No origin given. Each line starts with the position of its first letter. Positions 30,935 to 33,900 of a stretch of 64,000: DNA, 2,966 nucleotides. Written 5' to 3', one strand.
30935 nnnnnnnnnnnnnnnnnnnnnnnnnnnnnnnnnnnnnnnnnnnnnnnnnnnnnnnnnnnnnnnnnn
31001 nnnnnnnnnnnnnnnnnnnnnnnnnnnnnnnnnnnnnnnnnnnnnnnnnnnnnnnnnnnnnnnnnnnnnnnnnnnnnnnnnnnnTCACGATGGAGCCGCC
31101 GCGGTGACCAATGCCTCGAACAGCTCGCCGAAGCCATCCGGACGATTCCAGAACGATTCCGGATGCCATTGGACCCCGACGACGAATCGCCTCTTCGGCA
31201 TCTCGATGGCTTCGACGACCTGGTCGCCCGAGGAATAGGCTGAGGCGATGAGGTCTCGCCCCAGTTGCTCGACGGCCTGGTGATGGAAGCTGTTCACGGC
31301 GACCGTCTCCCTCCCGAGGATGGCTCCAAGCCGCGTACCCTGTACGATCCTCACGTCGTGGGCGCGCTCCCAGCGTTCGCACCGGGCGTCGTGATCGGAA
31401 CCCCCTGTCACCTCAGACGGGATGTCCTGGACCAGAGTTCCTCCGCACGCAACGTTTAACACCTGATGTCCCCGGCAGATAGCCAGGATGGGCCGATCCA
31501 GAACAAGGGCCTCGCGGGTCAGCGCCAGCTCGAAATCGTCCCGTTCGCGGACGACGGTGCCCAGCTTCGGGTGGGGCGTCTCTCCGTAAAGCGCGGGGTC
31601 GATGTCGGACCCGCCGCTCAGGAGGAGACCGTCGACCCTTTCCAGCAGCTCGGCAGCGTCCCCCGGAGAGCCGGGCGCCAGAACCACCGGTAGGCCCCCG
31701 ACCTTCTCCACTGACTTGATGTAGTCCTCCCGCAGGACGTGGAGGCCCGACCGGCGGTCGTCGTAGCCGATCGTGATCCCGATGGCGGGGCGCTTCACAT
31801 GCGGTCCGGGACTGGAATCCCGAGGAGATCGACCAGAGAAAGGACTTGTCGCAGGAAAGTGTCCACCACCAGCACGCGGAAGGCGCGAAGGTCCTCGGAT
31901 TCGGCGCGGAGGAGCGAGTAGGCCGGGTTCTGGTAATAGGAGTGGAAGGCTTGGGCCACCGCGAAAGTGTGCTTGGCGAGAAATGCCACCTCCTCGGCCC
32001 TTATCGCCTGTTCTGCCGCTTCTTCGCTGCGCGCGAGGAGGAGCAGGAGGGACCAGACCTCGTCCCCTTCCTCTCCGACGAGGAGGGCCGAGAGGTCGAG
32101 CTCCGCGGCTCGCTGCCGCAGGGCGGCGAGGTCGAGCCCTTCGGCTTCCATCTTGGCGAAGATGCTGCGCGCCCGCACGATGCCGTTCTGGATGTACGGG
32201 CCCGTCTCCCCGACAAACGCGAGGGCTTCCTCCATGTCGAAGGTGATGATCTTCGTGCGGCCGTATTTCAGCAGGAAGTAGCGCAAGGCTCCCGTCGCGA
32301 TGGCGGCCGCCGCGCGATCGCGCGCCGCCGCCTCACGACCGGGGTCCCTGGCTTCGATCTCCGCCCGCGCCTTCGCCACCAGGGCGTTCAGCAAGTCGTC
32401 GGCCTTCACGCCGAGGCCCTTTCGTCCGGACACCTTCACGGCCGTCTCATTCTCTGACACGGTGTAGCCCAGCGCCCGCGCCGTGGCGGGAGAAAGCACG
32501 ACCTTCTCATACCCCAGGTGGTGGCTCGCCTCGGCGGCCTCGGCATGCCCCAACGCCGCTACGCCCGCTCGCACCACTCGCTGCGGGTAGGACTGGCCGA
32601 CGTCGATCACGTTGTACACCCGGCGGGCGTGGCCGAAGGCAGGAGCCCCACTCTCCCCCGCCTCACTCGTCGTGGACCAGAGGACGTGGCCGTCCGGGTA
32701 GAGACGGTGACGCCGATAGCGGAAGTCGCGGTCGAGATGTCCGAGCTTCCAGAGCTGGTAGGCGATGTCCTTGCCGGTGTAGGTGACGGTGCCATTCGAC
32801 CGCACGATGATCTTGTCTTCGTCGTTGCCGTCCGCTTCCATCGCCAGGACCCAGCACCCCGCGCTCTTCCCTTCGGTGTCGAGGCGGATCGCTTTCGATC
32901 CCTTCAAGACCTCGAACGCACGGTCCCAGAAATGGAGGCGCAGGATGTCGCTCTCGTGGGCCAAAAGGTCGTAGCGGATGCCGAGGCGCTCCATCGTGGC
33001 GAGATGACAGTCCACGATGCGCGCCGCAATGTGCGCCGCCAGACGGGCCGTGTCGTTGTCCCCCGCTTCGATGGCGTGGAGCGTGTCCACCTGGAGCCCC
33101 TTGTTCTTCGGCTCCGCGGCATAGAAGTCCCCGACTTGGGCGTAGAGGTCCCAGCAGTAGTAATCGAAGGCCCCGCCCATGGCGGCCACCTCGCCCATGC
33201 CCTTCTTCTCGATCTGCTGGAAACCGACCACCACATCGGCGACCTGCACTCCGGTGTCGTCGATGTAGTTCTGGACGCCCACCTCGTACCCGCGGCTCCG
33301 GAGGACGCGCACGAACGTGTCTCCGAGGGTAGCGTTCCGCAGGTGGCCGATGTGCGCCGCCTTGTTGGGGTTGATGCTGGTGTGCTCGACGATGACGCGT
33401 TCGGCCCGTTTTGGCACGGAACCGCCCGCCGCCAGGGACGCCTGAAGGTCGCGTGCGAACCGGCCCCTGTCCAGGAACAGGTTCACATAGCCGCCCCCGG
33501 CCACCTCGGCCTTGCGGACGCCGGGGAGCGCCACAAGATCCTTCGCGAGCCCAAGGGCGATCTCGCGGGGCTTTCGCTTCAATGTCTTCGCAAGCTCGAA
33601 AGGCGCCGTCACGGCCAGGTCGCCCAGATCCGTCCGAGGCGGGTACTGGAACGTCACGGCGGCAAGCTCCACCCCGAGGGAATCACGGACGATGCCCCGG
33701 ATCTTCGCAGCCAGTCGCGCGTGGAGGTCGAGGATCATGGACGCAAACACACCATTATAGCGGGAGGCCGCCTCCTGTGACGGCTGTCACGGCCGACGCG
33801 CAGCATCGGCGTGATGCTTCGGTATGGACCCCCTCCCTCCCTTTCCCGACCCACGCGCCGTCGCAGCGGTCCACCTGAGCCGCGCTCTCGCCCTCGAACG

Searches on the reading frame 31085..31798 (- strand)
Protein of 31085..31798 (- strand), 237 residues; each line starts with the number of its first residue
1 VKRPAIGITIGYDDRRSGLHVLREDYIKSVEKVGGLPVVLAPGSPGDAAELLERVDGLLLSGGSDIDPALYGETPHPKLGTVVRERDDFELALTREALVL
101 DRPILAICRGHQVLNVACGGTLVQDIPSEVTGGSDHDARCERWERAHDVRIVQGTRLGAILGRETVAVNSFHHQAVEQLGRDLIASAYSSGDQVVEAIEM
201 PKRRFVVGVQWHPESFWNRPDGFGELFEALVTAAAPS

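Call 22: search_protein_families(library=pfam, proteins=[window:31085-31798:-], max_evalue=0.00001)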
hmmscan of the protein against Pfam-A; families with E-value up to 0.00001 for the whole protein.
window:31085-31798:- (237 aa): 2 families
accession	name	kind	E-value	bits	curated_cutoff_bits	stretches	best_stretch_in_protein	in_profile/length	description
PF07722.19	Peptidase_C26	-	1.2e-64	218.5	20.5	1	19-214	22-219/219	Peptidase C26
PF00117.34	GATase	-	2e-14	54.1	22.8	1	88-216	59-174/190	Glutamine amidotransferase class-I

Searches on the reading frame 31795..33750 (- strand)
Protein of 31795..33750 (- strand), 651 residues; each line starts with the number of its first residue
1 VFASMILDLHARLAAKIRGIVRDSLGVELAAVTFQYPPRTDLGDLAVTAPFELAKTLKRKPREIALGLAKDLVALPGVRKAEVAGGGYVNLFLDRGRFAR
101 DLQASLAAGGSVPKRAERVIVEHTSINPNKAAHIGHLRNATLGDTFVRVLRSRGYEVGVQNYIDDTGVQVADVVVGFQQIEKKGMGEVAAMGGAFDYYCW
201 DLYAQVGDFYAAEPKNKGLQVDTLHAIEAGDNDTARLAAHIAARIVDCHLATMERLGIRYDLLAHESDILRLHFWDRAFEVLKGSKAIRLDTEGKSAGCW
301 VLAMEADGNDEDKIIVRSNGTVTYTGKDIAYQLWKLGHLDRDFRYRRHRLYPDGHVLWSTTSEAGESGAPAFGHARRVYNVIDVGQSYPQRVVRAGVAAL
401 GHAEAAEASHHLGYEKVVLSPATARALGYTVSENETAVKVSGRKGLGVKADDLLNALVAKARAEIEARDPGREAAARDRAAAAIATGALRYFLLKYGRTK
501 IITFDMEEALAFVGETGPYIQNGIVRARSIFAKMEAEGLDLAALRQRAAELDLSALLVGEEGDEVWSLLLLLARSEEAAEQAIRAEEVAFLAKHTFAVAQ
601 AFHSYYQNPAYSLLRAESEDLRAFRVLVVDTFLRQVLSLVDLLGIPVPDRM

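Call 22: search_protein_families(library=pfam, proteins=[window:31795-33750:-], max_evalue=0.00001)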
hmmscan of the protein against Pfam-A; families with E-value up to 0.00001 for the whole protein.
window:31795-33750:- (651 aa): 3 families
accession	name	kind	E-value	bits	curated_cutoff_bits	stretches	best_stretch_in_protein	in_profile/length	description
PF00750.26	tRNA-synt_1d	-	7.3e-19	68.4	23.3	1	115-332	18-222/349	tRNA synthetases class I (R), catalytic domain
PF03485.21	Arg_tRNA_synt_N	-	5.1e-14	53.1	21.5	1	13-93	7-85/85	Arginyl tRNA synthetase N terminal domain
PF05746.21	DALR_1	-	1.3e-12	48.3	22.3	1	520-651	1-117/117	DALR anticodon binding domain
